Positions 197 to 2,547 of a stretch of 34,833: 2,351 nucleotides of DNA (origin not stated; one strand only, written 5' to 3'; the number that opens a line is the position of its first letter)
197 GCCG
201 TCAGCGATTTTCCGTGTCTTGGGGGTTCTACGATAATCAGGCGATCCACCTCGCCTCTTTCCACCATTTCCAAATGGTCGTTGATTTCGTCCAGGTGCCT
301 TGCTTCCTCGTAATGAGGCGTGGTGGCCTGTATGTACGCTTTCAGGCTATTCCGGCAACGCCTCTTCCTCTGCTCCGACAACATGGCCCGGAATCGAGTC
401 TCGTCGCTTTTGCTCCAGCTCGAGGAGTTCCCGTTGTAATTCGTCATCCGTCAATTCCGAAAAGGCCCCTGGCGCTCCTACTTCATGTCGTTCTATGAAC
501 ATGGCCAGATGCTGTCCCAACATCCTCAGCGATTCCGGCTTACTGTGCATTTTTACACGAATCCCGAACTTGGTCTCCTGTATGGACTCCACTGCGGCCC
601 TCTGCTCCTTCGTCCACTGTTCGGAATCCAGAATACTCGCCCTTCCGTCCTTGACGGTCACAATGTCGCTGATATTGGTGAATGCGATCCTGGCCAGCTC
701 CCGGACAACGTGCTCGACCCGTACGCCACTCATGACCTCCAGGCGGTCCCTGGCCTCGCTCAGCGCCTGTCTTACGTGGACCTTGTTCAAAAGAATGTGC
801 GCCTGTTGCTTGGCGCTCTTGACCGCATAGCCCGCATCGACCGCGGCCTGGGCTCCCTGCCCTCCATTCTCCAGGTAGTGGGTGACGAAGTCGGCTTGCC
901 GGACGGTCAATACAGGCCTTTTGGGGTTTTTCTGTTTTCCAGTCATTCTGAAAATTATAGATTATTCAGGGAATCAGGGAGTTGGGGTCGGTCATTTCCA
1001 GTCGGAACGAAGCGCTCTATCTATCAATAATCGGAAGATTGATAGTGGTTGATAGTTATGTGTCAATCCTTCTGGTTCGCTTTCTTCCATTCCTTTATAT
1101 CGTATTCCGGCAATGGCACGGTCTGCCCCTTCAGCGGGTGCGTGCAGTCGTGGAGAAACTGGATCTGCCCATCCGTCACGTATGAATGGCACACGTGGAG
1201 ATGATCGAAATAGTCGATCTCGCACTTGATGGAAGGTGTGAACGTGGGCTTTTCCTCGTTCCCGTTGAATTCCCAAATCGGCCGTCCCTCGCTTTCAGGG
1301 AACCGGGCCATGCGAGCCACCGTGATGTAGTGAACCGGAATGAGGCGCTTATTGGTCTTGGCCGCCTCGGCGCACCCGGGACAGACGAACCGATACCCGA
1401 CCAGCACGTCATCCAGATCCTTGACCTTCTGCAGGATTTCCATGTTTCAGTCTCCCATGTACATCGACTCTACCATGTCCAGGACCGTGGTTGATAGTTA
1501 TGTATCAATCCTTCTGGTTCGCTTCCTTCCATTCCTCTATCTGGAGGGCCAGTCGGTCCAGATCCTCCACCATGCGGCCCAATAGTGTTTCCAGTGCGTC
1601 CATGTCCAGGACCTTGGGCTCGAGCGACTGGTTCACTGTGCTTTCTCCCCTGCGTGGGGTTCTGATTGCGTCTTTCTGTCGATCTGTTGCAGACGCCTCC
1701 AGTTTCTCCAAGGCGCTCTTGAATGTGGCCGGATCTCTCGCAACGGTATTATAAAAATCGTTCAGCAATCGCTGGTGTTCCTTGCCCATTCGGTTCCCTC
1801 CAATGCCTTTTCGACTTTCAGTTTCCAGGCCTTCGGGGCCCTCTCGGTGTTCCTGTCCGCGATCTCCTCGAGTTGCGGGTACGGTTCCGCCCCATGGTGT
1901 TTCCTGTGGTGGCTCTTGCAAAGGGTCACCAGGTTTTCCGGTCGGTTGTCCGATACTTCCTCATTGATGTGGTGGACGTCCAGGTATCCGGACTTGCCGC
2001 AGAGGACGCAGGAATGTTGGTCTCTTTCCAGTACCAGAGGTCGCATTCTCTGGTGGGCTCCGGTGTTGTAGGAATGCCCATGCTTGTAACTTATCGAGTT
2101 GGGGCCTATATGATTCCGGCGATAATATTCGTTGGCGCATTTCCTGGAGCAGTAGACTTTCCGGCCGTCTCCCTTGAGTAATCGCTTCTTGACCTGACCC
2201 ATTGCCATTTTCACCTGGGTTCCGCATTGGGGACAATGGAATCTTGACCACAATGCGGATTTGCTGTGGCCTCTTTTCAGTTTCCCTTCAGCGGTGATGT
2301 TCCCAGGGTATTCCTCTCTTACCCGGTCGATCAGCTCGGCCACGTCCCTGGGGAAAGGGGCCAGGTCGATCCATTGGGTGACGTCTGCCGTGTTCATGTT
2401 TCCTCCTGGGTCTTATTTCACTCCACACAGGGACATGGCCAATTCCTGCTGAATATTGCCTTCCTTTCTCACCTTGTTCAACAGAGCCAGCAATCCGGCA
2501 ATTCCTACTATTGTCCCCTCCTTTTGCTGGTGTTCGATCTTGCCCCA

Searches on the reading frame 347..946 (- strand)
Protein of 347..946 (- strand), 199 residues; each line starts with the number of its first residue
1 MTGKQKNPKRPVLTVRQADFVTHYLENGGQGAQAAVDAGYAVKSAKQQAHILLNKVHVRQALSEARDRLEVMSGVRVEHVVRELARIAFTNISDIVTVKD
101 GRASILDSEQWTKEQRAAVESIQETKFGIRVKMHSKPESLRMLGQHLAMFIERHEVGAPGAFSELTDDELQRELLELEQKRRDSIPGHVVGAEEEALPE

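Call 17: search_protein_families(library=phrogs, proteins=[window:347-946:-], max_evalue=0.001)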
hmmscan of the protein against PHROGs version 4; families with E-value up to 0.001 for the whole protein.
window:347-946:- (199 aa): 4 families
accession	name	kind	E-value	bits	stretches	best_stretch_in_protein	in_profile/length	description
phrog_51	-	head and packaging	2.8e-26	93.8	1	4-172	80-238/261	terminase small subunit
phrog_2606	-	head and packaging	1.5e-11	45.2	1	13-112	89-188/310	terminase small subunit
phrog_17390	-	unknown function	5e-09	36.9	1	12-65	2-54/69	-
phrog_641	-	head and packaging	0.00017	23.2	1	12-73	2-62/162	terminase small subunit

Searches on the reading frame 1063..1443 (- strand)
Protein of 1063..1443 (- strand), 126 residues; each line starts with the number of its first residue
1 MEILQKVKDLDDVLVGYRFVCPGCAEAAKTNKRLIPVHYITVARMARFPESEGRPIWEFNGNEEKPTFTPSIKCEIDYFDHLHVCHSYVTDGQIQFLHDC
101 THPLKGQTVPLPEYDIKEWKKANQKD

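Call 17: search_protein_families(library=phrogs, proteins=[window:1063-1443:-], max_evalue=0.001)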
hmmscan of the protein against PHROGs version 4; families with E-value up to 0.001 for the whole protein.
window:1063-1443:- (126 aa): 2 families
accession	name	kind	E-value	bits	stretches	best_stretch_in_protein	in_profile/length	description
phrog_3362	-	unknown function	8.8e-26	91.1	1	17-115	16-102/106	-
phrog_15183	-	unknown function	2.6e-05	25.7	1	46-94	57-99/102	-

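Call 46: search_protein_families(library=pfam, proteins=[window:1063-1443:-], max_evalue=0.01)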
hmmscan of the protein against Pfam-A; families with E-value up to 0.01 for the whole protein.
window:1063-1443:- (126 aa): 1 family
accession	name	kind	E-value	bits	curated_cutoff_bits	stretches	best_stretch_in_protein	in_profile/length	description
PF20137.4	DUF6527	-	2.3e-09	37.4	23.6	1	52-96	22-62/63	Family of unknown function (DUF6527)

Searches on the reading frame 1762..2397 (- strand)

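Call 17: search_protein_families(library=phrogs, proteins=[window:1762-2397:-], max_evalue=0.001)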
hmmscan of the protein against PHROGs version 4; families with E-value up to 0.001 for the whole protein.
window:1762-2397:- (211 aa): 27 families (the best 25 are shown)
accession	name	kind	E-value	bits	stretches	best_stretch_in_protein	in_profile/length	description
phrog_1271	-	DNA, RNA and nucleotide metabolism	1.9e-19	71.3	1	50-176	210-325/361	HNH endonuclease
phrog_144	-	DNA, RNA and nucleotide metabolism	3.1e-12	47.5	1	66-171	17-136/175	HNH endonuclease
phrog_589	-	DNA, RNA and nucleotide metabolism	1.7e-11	45.2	1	69-171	47-142/179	HNH endonuclease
phrog_119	-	DNA, RNA and nucleotide metabolism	1.9e-11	44.5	1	93-184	169-271/443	HNH endonuclease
phrog_8048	-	DNA, RNA and nucleotide metabolism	3.8e-10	40.4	1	86-171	135-230/273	HNH endonuclease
phrog_2255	-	DNA, RNA and nucleotide metabolism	1.4e-08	35.4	1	49-168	50-169/211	HNH endonuclease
phrog_7785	-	DNA, RNA and nucleotide metabolism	3.4e-08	34.6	1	119-168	62-112/147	HNH endonuclease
phrog_8446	-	DNA, RNA and nucleotide metabolism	3.5e-08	34.4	1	57-174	95-202/211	HNH endonuclease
phrog_740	-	DNA, RNA and nucleotide metabolism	3.9e-08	33.6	1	111-168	22-85/332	HNH endonuclease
phrog_333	-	DNA, RNA and nucleotide metabolism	4.1e-08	34.5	1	116-194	22-108/138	HNH endonuclease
phrog_5956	-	DNA, RNA and nucleotide metabolism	2e-07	31.8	1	106-183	38-123/138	HNH endonuclease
phrog_7370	-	DNA, RNA and nucleotide metabolism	2.8e-07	31.6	1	117-174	31-87/115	HNH endonuclease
phrog_7545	-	DNA, RNA and nucleotide metabolism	4.7e-07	31.1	1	139-186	104-154/160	HNH endonuclease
phrog_6050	-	DNA, RNA and nucleotide metabolism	5.5e-07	29.7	1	75-172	266-362/402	HNH endonuclease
phrog_14913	-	DNA, RNA and nucleotide metabolism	5.3e-06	27.5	0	50-95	97-135/149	HNH endonuclease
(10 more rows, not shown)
